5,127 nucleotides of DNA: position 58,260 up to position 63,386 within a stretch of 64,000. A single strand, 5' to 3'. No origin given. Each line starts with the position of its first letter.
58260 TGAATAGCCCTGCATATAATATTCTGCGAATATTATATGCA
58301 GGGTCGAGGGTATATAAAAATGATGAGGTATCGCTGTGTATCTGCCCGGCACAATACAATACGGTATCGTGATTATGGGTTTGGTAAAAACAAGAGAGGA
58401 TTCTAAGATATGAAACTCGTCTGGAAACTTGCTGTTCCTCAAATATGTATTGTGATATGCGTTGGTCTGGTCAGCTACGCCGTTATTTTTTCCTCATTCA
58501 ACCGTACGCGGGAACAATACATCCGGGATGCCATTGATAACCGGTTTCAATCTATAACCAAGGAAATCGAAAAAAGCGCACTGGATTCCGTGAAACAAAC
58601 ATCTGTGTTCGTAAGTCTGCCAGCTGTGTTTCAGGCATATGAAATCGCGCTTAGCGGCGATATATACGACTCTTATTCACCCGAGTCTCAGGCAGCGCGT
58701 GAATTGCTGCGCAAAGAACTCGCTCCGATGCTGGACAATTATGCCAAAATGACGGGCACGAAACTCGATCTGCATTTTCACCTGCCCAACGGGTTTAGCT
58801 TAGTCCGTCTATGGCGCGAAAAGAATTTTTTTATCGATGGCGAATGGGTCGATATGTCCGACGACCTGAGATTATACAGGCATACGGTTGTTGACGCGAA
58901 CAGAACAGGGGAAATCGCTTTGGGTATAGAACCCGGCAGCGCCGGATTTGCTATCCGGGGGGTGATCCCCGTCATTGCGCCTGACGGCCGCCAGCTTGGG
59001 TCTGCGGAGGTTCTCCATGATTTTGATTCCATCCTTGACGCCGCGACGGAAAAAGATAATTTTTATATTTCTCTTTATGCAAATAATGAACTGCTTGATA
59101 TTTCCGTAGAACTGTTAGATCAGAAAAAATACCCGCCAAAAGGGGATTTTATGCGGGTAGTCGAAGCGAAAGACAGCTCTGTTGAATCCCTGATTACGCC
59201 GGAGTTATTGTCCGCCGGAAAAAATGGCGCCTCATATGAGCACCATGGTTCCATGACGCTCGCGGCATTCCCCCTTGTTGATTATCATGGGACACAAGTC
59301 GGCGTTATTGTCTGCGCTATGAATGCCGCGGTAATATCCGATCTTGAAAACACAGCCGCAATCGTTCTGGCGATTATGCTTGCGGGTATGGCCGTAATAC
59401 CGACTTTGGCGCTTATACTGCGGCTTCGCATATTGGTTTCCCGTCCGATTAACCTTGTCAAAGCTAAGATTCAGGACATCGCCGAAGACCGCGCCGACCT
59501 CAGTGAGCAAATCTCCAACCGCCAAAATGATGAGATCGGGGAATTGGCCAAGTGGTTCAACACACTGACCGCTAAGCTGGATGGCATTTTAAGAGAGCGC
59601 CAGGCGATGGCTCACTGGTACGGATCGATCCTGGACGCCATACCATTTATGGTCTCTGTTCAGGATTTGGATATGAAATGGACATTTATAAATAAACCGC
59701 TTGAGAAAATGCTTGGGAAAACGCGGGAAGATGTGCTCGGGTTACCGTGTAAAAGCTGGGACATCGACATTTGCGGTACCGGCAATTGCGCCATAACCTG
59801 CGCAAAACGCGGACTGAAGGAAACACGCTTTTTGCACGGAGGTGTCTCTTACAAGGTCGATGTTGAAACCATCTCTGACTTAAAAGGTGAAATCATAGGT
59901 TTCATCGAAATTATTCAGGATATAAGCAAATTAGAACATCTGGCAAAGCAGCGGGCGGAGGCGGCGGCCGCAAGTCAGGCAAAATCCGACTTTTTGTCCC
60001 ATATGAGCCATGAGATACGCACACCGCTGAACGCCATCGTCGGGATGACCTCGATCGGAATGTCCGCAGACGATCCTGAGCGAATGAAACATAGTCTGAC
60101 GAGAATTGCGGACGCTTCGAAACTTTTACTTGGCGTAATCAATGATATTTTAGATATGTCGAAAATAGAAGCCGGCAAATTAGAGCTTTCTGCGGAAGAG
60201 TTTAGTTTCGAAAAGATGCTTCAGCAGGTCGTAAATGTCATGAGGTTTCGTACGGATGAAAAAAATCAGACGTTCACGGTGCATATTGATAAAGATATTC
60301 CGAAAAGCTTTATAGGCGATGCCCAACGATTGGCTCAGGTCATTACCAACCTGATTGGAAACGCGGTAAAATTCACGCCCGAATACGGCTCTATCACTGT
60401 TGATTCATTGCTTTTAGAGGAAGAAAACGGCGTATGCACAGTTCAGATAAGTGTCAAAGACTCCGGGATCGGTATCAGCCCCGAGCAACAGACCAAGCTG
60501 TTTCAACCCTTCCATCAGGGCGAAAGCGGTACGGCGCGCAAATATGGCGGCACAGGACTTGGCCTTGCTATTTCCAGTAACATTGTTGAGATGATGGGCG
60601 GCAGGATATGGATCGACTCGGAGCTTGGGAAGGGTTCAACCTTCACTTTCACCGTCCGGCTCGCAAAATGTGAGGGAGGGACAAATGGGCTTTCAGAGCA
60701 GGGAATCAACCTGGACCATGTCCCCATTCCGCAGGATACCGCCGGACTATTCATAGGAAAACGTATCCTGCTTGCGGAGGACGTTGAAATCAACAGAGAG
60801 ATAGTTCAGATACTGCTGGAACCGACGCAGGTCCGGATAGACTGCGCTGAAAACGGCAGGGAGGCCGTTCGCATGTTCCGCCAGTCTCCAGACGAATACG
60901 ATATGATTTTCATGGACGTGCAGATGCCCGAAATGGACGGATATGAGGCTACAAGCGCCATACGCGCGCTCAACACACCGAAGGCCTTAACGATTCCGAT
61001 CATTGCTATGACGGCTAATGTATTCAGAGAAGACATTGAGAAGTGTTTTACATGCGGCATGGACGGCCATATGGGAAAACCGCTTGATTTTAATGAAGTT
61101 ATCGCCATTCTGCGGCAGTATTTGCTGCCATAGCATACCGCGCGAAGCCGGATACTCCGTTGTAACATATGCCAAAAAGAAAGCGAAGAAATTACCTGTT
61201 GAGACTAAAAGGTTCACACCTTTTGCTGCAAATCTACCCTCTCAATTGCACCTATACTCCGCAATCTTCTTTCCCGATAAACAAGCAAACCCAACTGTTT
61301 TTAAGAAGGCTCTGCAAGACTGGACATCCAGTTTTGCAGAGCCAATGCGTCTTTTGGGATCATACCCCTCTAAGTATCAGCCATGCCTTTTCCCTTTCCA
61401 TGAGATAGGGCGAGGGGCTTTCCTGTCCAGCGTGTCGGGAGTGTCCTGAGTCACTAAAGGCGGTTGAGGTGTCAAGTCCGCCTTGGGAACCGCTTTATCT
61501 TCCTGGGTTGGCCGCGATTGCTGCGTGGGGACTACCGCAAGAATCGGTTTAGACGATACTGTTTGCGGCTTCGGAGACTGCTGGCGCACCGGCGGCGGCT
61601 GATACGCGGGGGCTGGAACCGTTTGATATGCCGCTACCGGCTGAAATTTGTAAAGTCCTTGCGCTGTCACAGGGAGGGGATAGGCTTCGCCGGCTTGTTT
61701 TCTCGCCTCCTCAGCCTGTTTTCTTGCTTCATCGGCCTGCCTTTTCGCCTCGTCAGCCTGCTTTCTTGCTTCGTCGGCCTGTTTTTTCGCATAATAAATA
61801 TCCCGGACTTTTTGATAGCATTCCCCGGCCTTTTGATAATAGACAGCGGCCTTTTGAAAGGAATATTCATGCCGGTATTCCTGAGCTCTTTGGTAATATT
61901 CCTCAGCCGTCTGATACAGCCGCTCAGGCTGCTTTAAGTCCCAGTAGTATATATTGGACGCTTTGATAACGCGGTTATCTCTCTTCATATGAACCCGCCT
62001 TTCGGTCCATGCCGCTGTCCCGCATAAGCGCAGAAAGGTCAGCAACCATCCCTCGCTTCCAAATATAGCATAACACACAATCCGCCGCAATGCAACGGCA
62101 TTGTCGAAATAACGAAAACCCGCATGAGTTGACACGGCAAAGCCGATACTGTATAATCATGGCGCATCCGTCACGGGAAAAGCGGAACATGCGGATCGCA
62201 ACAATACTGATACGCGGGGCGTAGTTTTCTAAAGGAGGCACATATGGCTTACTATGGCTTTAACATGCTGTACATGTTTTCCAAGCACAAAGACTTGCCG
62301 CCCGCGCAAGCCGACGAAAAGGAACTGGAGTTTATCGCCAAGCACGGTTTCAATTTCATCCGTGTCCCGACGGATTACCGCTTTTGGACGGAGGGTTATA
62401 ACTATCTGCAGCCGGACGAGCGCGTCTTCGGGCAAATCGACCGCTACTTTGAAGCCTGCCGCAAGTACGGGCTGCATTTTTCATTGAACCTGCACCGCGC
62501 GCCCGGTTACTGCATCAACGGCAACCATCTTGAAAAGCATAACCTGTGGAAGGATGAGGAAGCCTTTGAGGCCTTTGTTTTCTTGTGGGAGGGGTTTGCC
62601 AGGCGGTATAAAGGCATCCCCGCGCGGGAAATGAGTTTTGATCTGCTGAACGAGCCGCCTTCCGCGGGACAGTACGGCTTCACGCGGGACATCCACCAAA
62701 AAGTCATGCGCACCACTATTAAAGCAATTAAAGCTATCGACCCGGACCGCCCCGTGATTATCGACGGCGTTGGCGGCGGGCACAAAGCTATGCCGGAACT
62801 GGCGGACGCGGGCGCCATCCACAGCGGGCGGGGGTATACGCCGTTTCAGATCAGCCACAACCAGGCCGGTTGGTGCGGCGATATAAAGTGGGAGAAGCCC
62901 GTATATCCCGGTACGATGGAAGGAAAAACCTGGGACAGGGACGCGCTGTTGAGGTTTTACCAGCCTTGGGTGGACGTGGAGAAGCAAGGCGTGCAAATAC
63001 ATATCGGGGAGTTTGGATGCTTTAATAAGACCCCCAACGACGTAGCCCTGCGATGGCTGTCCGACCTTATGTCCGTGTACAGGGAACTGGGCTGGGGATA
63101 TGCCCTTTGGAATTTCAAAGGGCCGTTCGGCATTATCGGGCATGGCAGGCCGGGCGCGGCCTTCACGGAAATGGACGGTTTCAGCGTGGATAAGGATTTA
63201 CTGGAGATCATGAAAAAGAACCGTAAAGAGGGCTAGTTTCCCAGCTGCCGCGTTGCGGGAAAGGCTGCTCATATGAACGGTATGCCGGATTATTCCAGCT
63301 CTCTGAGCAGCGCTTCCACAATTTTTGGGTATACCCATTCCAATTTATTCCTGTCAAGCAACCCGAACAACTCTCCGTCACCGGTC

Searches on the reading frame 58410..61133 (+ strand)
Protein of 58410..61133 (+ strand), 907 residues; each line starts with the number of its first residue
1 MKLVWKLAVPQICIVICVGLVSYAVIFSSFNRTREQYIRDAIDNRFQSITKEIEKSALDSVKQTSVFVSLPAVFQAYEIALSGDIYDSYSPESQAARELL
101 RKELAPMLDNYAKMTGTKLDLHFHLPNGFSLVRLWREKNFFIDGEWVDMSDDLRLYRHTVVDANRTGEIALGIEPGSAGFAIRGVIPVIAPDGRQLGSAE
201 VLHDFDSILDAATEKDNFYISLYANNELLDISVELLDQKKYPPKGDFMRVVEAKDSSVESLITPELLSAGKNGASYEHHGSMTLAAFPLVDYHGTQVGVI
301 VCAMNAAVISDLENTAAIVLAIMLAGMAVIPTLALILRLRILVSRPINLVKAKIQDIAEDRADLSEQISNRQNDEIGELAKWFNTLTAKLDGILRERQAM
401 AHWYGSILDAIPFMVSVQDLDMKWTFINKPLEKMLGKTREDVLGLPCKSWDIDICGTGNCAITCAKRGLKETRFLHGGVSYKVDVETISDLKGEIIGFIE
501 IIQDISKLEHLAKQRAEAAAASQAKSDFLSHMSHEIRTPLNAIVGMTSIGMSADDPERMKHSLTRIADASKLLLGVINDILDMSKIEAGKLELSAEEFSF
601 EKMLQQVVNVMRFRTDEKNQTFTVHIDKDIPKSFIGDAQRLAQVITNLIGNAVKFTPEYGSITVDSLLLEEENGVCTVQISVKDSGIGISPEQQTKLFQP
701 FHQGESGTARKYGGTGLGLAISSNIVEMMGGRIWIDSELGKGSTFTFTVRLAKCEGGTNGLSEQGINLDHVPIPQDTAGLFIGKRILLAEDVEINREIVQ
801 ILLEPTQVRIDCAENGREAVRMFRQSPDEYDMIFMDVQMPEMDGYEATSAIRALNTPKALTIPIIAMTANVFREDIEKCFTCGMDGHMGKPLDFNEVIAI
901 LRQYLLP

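Call 18: search_protein_families(library=pfam, proteins=[window:58410-61133:+], max_evalue=0.001)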
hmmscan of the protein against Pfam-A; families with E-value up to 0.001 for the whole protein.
window:58410-61133:+ (907 aa): 8 families
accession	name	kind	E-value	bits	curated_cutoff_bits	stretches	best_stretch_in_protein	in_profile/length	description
PF02518.31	HATPase_c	-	6.6e-31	107.5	26.4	1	636-752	1-110/111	Histidine kinase-, DNA gyrase B-, and HSP90-like ATPase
PF00072.30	Response_reg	-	2.4e-22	79.6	30.2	1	786-901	1-110/111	Response regulator receiver domain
PF00512.31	HisKA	-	1.2e-17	64.1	26.9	1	524-589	1-66/66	His Kinase A (phospho-acceptor) domain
PF14827.12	dCache_3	-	1.7e-10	41.3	25.7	1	121-301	71-230/239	Double sensory domain of two-component sensor kinase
PF00672.30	HAMP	-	1.4e-05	25.8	25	1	342-390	5-51/53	HAMP domain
PF08448.16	PAS_4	-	0.00016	22.3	23.1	1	408-507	1-107/110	PAS fold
PF13426.13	PAS_9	-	0.00041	21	27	0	417-506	6-102/103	PAS domain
PF00989.32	PAS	-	0.00085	19.8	22.6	0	406-445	5-44/113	PAS fold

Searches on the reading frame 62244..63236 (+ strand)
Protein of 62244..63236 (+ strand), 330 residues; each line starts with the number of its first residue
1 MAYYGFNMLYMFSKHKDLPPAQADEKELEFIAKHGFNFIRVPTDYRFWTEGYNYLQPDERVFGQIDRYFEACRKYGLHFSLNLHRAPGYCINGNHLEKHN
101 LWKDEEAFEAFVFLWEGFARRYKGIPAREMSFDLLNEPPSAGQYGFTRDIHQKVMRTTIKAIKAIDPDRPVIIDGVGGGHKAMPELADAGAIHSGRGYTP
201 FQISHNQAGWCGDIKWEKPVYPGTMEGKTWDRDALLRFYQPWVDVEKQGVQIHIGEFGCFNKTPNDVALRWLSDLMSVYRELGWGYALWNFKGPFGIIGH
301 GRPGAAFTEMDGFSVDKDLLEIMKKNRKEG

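Call 19: search_protein_families(library=pfam, proteins=[window:62244-63236:+], max_evalue=0.001)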
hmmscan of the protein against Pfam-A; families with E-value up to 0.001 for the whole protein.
window:62244-63236:+ (330 aa): 1 family
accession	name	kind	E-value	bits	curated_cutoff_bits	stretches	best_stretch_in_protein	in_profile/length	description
PF00150.24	Cellulase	-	4.9e-20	72.6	23.5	1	23-291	22-268/272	Cellulase (glycosyl hydrolase family 5)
